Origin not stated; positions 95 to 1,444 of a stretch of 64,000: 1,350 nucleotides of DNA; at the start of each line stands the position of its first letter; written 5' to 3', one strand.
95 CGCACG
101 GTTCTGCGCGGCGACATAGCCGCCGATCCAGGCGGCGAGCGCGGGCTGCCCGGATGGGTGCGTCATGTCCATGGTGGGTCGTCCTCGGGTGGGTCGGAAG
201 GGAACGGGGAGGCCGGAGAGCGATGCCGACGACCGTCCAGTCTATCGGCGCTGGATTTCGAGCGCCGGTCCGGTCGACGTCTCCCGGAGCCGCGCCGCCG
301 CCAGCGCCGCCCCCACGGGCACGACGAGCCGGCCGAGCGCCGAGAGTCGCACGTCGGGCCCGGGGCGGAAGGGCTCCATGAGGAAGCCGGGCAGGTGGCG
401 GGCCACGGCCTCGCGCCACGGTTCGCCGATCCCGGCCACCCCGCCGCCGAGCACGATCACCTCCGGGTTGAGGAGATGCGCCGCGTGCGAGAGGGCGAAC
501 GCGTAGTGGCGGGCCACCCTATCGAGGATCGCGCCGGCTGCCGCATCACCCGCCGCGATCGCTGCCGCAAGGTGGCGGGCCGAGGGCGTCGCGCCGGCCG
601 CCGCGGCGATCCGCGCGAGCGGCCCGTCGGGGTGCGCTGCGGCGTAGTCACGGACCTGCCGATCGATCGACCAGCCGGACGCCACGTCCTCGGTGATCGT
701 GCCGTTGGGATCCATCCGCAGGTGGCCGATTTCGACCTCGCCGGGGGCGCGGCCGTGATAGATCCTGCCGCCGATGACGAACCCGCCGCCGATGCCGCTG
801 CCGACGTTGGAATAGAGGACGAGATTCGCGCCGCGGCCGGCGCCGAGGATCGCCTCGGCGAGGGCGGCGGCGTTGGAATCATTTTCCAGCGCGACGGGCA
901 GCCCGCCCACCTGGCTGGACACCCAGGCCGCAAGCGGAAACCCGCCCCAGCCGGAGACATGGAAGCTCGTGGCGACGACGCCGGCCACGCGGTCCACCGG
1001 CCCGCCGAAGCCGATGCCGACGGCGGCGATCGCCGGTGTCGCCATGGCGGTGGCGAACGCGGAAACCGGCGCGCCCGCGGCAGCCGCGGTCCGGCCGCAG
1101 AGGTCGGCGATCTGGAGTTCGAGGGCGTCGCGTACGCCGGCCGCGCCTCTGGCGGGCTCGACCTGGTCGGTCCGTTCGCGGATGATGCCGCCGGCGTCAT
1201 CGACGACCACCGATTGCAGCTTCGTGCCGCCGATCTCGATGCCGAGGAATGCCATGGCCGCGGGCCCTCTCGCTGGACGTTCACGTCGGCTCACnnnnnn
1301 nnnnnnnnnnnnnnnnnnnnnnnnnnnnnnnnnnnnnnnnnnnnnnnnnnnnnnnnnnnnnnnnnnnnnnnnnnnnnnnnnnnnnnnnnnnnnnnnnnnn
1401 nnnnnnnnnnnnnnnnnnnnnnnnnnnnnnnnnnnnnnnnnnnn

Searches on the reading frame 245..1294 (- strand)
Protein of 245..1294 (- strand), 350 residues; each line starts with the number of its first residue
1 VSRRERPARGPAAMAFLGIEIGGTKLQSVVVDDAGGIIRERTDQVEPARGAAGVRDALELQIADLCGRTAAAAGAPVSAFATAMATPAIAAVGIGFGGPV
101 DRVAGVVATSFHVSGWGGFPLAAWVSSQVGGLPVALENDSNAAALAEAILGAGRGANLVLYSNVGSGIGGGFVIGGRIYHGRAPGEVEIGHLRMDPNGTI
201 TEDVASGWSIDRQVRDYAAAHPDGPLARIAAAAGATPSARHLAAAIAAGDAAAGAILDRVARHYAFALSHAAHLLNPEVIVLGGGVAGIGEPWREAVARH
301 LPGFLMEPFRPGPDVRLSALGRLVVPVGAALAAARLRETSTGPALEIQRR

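Call 75: search_protein_families(library=pfam, proteins=[window:245-1294:-], max_evalue=0.00001)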
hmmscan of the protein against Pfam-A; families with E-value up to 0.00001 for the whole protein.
window:245-1294:- (350 aa): 1 family
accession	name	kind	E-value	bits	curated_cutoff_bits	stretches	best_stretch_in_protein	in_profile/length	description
PF00480.26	ROK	-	1.7e-37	129.9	22.9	1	17-329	2-287/294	ROK family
